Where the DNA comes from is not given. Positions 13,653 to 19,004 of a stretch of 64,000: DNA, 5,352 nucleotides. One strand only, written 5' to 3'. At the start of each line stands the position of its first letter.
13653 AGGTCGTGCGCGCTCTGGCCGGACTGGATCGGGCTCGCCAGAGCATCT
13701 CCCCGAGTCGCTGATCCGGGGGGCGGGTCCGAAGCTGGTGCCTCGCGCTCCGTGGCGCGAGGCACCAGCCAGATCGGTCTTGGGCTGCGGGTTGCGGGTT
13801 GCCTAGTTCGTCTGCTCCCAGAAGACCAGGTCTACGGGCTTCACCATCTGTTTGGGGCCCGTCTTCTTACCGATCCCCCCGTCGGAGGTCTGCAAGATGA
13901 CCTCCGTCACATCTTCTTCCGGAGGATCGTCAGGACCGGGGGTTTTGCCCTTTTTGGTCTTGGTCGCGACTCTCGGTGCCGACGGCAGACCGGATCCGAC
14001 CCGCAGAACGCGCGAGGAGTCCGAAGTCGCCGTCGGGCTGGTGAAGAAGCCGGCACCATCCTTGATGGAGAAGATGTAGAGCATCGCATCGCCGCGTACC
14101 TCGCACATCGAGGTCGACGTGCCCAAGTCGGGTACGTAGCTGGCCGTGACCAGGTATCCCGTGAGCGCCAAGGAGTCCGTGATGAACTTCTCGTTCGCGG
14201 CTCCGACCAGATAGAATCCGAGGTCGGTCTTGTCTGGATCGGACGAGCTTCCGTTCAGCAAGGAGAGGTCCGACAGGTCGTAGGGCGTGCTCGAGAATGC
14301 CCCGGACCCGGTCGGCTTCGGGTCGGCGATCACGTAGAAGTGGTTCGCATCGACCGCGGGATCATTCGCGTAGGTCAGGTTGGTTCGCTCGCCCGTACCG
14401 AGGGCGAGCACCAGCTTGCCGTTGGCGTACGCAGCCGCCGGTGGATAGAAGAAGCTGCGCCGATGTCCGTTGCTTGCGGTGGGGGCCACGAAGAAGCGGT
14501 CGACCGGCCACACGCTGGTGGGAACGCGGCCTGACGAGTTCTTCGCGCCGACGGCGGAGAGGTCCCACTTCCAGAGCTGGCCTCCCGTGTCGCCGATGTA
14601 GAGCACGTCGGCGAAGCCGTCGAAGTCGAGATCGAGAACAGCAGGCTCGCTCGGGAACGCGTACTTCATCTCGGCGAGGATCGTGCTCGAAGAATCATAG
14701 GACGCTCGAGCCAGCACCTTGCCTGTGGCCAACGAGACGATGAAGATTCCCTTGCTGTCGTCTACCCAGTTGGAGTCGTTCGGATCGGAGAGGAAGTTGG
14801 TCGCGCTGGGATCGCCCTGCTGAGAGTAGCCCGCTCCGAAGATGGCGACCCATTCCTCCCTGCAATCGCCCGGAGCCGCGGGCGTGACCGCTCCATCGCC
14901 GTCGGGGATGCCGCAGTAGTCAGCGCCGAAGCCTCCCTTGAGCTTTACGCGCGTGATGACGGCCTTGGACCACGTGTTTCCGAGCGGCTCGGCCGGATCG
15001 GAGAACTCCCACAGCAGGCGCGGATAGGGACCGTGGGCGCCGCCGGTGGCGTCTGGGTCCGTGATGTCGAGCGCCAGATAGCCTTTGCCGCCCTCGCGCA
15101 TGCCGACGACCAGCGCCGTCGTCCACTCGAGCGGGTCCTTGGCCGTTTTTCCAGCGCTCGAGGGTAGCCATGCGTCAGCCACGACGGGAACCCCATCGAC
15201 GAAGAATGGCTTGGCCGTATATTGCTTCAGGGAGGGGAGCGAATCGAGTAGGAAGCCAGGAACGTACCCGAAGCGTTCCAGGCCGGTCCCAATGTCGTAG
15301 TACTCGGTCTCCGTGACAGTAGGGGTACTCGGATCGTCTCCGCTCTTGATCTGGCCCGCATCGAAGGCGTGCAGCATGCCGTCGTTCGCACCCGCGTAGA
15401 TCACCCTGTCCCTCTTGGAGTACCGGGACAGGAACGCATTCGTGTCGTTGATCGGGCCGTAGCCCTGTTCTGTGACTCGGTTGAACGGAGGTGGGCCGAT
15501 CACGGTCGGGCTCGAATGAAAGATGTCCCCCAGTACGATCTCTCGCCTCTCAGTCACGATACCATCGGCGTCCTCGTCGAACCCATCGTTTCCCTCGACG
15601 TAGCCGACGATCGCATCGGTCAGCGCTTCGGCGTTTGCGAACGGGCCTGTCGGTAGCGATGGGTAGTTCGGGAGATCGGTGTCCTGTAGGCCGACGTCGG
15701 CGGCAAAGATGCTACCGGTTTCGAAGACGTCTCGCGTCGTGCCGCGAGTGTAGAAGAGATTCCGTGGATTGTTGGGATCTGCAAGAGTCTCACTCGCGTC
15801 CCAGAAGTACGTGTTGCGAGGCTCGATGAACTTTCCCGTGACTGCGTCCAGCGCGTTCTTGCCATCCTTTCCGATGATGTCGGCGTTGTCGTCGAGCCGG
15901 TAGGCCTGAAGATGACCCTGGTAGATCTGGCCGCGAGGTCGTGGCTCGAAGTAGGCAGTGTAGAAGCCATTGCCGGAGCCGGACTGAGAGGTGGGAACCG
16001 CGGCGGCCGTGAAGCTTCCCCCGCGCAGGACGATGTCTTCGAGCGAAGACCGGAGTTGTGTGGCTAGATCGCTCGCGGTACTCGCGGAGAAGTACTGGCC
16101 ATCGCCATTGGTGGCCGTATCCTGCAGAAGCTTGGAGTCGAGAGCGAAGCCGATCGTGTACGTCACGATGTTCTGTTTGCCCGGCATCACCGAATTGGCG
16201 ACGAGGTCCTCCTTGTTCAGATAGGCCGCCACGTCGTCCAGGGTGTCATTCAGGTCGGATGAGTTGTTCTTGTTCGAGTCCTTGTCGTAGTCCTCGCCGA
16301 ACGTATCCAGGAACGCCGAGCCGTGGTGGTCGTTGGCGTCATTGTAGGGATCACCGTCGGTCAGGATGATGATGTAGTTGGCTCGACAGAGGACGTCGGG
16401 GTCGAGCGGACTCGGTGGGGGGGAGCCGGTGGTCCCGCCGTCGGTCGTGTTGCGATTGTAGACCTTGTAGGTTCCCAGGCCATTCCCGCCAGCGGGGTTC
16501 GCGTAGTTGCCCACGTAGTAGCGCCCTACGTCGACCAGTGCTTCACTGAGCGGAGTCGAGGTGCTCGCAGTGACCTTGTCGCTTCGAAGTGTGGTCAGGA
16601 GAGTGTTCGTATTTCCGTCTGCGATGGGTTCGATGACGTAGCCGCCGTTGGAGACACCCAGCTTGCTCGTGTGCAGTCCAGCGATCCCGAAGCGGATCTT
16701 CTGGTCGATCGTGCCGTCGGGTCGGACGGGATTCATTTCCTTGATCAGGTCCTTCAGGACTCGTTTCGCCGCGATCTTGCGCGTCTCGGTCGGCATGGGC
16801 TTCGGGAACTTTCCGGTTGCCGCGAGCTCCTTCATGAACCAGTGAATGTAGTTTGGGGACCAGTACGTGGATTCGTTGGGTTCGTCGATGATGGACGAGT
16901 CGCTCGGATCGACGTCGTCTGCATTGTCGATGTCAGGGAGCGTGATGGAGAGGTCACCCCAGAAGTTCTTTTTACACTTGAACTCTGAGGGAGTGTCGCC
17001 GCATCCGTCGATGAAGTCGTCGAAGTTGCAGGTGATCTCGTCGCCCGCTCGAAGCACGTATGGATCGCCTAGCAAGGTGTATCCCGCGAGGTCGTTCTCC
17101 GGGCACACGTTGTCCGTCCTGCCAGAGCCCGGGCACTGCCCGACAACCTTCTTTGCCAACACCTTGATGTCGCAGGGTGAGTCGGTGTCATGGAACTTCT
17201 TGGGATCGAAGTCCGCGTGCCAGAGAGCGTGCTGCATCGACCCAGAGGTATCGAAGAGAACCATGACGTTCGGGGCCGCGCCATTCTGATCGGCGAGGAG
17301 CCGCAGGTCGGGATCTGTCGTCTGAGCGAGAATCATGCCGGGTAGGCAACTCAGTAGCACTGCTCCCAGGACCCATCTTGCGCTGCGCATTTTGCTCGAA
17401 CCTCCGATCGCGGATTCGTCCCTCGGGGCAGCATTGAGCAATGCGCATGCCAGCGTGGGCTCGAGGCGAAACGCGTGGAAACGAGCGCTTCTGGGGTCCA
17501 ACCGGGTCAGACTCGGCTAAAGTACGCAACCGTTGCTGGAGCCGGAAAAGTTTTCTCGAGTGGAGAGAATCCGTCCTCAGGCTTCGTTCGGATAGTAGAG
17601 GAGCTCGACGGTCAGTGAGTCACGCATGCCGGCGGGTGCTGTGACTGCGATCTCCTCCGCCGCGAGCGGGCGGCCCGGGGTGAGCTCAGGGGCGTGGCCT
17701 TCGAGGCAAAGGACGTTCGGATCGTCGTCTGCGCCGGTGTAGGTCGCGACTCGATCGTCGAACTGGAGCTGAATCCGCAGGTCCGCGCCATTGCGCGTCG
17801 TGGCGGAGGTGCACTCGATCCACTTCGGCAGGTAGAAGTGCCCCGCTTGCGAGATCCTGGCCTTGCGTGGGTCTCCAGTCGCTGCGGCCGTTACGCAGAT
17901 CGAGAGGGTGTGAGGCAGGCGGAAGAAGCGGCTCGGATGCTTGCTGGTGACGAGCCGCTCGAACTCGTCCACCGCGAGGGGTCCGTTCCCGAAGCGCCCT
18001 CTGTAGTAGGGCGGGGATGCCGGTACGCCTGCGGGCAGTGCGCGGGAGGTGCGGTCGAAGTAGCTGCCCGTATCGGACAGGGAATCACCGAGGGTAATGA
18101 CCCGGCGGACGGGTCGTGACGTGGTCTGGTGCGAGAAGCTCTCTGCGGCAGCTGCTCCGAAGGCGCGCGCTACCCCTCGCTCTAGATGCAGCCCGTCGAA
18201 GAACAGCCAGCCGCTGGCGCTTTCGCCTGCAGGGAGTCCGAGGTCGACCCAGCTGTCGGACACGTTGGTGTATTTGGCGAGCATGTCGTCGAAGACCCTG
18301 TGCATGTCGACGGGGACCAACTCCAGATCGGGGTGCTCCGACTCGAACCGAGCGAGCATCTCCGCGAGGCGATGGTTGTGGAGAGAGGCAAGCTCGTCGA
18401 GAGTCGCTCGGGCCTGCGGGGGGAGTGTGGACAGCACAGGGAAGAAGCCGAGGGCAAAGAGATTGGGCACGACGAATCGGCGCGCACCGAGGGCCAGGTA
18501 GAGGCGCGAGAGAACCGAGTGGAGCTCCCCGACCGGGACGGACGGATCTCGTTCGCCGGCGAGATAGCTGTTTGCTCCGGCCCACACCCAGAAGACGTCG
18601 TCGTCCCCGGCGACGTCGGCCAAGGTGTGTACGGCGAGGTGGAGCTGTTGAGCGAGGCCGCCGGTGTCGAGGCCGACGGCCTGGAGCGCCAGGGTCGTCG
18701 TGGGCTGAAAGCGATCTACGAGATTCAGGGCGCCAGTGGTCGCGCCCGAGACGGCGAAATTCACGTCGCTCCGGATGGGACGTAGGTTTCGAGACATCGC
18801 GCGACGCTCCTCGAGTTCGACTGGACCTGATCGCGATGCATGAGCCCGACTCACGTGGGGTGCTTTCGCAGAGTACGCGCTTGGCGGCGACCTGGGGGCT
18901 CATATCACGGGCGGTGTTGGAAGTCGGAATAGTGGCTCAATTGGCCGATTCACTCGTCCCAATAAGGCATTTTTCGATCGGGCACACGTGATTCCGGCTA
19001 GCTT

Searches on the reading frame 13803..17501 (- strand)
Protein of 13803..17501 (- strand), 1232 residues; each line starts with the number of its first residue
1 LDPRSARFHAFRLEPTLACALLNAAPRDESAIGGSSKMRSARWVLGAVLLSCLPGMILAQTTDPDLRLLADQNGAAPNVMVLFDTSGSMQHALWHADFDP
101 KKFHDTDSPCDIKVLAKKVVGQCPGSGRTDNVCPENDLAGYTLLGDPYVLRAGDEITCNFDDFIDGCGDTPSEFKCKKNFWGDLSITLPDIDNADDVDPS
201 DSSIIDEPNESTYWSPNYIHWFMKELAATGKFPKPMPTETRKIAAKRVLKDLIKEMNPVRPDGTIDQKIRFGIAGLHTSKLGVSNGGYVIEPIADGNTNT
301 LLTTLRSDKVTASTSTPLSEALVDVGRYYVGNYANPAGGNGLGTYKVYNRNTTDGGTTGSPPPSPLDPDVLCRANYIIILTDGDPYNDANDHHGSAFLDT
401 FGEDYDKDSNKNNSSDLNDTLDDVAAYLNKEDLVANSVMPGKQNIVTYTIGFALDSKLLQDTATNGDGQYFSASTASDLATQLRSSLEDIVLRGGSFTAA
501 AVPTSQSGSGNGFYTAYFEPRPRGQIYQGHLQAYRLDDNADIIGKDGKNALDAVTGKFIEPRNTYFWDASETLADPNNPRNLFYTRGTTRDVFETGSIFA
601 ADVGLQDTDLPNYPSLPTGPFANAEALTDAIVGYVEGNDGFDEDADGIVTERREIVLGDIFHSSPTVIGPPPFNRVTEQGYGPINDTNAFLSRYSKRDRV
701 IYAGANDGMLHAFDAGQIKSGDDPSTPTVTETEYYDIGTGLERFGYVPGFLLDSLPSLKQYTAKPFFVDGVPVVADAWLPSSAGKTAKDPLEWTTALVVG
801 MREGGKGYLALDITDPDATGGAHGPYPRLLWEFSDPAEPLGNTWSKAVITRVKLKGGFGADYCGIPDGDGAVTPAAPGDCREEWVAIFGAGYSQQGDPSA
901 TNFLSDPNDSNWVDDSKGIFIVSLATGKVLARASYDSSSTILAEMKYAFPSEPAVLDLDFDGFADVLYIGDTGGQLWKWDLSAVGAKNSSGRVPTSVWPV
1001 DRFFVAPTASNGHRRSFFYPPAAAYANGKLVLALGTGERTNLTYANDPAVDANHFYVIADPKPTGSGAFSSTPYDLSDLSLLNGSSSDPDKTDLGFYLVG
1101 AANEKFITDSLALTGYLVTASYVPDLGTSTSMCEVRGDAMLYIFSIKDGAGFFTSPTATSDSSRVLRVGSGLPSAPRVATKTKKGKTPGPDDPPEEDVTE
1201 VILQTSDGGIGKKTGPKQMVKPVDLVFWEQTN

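Call 4: search_protein_families(library=pfam, proteins=[window:13803-17501:-], max_evalue=0.01)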
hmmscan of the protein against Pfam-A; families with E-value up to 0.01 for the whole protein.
window:13803-17501:- (1232 aa): 1 family
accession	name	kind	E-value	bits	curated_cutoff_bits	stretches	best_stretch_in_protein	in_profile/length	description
PF05567.17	T4P_PilY1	-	4.8e-17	62.4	28.1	1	657-1060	1-374/411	PilY1 beta-propeller domain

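Call 60: search_protein_families(library=ncbifam, proteins=[window:13803-17501:-], max_evalue=0.001)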
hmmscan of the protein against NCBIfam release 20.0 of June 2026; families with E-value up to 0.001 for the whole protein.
window:13803-17501:- (1232 aa): 0 families

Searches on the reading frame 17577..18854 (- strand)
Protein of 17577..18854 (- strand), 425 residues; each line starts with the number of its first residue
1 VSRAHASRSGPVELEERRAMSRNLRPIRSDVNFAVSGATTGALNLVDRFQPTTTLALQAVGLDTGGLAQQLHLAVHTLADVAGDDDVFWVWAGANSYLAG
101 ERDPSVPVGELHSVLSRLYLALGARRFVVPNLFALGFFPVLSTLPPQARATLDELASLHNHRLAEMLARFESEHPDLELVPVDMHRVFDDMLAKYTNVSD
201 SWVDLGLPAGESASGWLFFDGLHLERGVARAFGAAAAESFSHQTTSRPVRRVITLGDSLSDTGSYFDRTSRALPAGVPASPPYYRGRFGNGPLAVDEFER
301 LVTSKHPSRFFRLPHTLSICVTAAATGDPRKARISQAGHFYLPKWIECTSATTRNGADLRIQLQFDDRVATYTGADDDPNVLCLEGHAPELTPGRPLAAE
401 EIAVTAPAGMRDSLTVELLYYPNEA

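Call 16: search_protein_families(library=pfam, proteins=[window:17577-18854:-], max_evalue=0.01)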
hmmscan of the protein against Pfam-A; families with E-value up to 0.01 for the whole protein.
window:17577-18854:- (425 aa): 1 family
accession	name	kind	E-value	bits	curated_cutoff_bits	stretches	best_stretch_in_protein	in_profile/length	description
PF00657.28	Lipase_GDSL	-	5.1e-14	53.4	23.6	1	28-230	42-202/208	GDSL-like Lipase/Acylhydrolase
